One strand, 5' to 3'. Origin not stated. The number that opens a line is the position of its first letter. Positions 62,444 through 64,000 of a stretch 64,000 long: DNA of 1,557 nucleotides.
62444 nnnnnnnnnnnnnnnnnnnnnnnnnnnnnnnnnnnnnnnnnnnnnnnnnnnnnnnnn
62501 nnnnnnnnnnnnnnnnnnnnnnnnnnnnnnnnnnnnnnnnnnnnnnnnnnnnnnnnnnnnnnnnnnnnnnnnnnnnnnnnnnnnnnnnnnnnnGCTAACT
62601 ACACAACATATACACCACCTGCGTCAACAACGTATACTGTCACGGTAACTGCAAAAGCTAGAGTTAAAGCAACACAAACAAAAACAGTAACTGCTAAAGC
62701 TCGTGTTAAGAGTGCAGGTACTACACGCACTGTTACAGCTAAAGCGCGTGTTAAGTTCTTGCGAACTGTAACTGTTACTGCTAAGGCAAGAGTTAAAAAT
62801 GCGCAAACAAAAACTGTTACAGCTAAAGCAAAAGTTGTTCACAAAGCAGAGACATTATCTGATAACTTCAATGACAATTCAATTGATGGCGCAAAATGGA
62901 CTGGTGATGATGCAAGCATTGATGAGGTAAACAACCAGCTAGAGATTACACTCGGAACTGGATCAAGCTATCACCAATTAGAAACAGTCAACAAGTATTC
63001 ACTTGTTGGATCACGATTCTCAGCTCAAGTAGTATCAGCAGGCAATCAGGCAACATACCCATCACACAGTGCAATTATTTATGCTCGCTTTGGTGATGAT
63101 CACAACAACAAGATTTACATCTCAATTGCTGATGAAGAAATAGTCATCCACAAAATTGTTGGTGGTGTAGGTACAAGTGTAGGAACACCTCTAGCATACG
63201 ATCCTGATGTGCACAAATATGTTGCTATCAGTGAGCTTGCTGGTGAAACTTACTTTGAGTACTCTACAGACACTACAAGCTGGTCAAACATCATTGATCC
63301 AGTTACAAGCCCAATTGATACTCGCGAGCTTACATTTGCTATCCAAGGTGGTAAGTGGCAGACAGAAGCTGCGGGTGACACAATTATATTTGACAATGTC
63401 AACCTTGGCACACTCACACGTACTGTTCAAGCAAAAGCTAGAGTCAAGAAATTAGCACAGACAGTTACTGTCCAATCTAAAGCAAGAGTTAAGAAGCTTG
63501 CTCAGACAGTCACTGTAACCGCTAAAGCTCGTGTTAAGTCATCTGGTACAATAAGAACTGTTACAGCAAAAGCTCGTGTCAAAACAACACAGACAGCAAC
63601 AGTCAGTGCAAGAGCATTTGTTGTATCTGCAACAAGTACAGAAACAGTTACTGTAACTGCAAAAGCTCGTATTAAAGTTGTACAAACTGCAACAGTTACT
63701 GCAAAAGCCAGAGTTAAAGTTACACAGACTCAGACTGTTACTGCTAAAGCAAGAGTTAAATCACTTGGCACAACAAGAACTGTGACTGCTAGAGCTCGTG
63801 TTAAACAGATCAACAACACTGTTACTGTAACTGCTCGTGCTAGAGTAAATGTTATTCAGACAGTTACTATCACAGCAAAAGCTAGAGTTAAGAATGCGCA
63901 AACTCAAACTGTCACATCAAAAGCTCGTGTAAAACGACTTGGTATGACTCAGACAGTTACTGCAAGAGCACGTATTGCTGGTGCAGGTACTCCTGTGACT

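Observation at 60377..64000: Giant open-ended protein with triplicated N-terminal domain and about 19 tandem 13-residue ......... repeats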

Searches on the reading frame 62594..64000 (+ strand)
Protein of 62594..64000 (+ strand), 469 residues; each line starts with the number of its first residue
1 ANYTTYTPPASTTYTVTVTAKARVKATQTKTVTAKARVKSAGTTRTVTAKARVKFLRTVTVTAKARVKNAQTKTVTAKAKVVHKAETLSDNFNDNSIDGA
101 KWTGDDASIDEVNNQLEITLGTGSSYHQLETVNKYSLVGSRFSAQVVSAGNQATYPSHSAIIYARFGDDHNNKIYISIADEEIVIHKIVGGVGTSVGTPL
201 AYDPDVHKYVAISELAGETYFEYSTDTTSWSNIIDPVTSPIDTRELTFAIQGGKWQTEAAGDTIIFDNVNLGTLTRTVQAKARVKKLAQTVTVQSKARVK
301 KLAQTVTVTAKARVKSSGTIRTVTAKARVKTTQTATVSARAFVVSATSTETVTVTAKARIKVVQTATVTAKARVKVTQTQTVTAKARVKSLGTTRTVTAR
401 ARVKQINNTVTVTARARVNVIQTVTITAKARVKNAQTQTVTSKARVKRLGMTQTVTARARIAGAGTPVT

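Call 32: predict_structure(protein=window:62594-64000:+)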
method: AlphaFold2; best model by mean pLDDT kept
length: 469 residues; sequences in the alignment: 1
mean_pLDDT: 58.2   pTM: 0.59
mean pLDDT of the five models: 58.2, 56.6, 53.6, 48.4, 40.4
residues with pLDDT >= 90: 77; 70-90: 140; 50-70: 59; < 50: 193
segments of 3 or more residues with pLDDT < 50: 1-4, 85-272
pLDDT, mean of each block of 10 residues (from residue 1): 46 70 77 82 75 78 84 85 52 26 23 25 22 23 25 28 28 28 30 23 24 22 24 25 24 21 27 71 78 90 82 82 91 87 76 89 82 80 89 79 79 88 84 82 81 81 65
secondary structure, 60 per line:
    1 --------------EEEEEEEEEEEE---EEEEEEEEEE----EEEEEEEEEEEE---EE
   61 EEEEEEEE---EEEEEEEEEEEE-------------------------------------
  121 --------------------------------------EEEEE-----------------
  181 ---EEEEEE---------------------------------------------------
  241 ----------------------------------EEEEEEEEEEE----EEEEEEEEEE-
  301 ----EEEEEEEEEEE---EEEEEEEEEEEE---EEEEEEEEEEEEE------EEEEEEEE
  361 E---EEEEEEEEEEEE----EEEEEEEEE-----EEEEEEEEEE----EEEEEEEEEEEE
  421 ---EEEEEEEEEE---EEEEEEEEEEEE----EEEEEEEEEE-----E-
elements in order: E15-26 E30-39 E44-55 E59-68 E72-83 E159-163 E184-189 E275-285 E290-299 E305-315 E319-330 E334-346 E353-361 E365-376 E381-389 E395-404 E409-420 E424-433 E437-448 E453-462

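Call 37: fold_search(model_id=the predicted structure, library=pdb)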
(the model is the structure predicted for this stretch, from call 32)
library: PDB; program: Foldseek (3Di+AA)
matches with E <= 10: 77; with E <= 0.001: 0
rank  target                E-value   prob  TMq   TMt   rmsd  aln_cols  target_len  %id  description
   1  4aaw                  2.3e-01  0.02  0.07  0.07  17.5       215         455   12  S.pneumoniae GlmU in complex with an antibacterial inhibitor (released 2012-02-15)
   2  9u4u_A                2.5e-01  0.06  0.09  0.20  14.0       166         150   12  Structure of the functional amyloid FapC from Pseudomonas sp.UK4 (released 2025-08-06)
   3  6n2b_B                2.9e-01  0.06  0.10  0.13  17.8       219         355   10  The Crystal Structure of Caldicellulosiruptor kristjanssonii Tapirin C-terminal domain (released 2018-12-19)
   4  3fww                  5.2e-01  0.01  0.05  0.06  17.9       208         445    7  The crystal structure of the bifunctional N-acetylglucosamine-1-phosphate uridyltransferase/glucosamine-1-phosphate acet (released 2009-03-24)
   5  6n2b_A                5.7e-01  0.07  0.13  0.15  14.2       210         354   12  The Crystal Structure of Caldicellulosiruptor kristjanssonii Tapirin C-terminal domain (released 2018-12-19)
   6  1g97                  5.7e-01  0.02  0.07  0.07  17.7       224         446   12  S.PNEUMONIAE GLMU COMPLEXED WITH UDP-N-ACETYLGLUCOSAMINE AND MG2+ (released 2001-05-22)
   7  9dqf                  6.7e-01  0.01  0.05  0.05  17.6       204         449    9  Crystal structure of bifunctional GlmU from Staphylococcus aureus NCTC 8325 complexed with acetyl CoA and citrate (released 2025-05-14)
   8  1g95                  7.4e-01  0.01  0.07  0.07  17.6       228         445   11  CRYSTAL STRUCTURE OF S.PNEUMONIAE GLMU, APO FORM (released 2001-05-22)
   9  4dt5_B                7.8e-01  0.06  0.10  0.20  13.4       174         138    7  Crystal Structure of Rhagium inquisitor Antifreeze Protein (released 2013-03-13)
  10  4fce                  8.7e-01  0.01  0.07  0.07  17.8       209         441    9  Crystal structure of Yersinia pestis GlmU in complex with alpha-D-glucosamine 1-phosphate (GP1) (released 2012-07-11)
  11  1hm0_A                1.1e+00  0.01  0.07  0.07  17.9       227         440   11  CRYSTAL STRUCTURE OF S.PNEUMONIAE N-ACETYLGLUCOSAMINE 1-PHOSPHATE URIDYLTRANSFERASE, GLMU (released 2001-11-30)
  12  2oi6_A                1.1e+00  0.01  0.06  0.06  17.9       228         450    8  E. coli GlmU- Complex with UDP-GlcNAc, CoA and GlcN-1-PO4 (released 2007-06-19)
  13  4ihg_E                1.5e+00  0.01  0.07  0.08  17.4       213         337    5  Chasing Acyl Carrier Protein Through a Catalytic Cycle of Lipid A Production (released 2013-11-13)
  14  4e79_A                1.7e+00  0.01  0.07  0.08  15.9       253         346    8  Structure of LpxD from Acinetobacter baumannii at 2.66A resolution (P4322 form) (released 2013-01-16)
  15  2v0h                  1.7e+00  0.01  0.06  0.06  16.7       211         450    7  Characterization of Substrate Binding and Catalysis of the Potential Antibacterial Target N-acetylglucosamine-1-phosphat (released 2008-01-15)
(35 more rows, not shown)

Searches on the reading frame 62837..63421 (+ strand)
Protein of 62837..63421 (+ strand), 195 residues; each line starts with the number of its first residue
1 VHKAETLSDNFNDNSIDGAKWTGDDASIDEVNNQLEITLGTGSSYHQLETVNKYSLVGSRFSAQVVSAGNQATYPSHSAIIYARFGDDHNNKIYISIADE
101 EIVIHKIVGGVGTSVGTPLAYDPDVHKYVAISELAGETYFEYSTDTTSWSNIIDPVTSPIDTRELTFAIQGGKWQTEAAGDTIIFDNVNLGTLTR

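Call 47: search_solved_structures(query=A1, max_evalue=10, show_alignments=1)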
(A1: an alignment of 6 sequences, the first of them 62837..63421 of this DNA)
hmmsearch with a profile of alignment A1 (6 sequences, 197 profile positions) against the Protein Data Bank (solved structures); distinct sequences matched with E-value up to 10: 4.
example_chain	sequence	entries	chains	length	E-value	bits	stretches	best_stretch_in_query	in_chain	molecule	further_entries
7qa1_A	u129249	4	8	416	0.49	13.4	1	85-151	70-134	Toxin-10 pesticidal protein (Tpp) 49Aa1 | Cry49Aa protein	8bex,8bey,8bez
4ate_A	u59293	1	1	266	0.55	13.3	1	3-23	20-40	BETA-PORPHYRANASE A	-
3ilf_A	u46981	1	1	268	0.76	12.8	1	3-23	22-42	porphyranase A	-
2x2u_A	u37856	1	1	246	1.2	12.2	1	120-152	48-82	PROTO-ONCOGENE TYROSINE-PROTEIN KINASE RECEPTOR RET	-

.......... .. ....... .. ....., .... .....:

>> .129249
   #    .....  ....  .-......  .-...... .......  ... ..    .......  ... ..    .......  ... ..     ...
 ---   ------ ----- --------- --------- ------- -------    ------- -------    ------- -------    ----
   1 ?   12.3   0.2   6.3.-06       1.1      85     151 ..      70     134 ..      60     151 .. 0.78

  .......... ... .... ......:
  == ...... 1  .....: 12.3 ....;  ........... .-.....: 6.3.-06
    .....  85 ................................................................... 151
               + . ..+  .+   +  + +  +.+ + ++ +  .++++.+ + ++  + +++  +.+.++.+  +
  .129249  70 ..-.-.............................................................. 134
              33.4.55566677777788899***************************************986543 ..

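Call 48: search_protein_families(library=pfam, alignment_id=A1, max_evalue=1)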
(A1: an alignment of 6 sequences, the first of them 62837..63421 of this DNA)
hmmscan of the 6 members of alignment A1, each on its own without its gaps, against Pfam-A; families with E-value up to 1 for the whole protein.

A. member 1, window:62837-63421:+ (195 aa): 0 families

B. families by the number of members that match (of 6 scanned): 5 families
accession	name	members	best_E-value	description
PF17851.8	GH43_C2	1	0.013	Beta xylosidase C-terminal Concanavalin A-like domain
PF07081.18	DUF1349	1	0.021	Protein of unknown function (DUF1349)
PF17756.7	RET_CLD1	1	0.086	RET Cadherin like domain 1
PF21491.2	MIMI_R596-like_C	1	0.087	Mimivirus sulfhydryl oxidase R596-like, C-terminal domain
PF15506.11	OCC1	1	0.15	OCC1 family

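Call 49: find_homologous_proteins(query=A1, max_evalue=0.00001)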
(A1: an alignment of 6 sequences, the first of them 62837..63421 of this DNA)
Query A1 (6 sequences) (195 aa, profile of the alignment): 83 proteins with E <= 0.00001 among 2783 candidates.
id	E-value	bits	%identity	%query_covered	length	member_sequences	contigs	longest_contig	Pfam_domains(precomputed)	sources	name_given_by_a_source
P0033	1.2e-107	376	34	96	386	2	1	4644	-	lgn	-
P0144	8.4e-97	341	29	97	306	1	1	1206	-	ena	-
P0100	1.1e-83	298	37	97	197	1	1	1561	-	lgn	-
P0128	3.6e-82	293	38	95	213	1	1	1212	-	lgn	-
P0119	5.4e-81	289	38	98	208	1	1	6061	-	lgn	-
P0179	1.1e-74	269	37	95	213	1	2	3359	-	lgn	-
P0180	3.4e-70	254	37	97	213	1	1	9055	-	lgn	-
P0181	9.1e-66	239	35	97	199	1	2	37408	-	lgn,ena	-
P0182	1.5e-56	209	42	96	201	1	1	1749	-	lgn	-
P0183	1.6e-54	203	34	97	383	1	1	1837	PF02018.24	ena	-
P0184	4.2e-53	198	34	93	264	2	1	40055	-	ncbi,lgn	-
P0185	2.7e-51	192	39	95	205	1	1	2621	-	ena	-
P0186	2.9e-51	192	34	97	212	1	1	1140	-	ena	-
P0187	2.9e-51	192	32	100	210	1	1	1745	-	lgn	-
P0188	9.9e-51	190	35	95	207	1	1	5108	-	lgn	-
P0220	1.8e-32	131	31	95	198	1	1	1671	PF07081.19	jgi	-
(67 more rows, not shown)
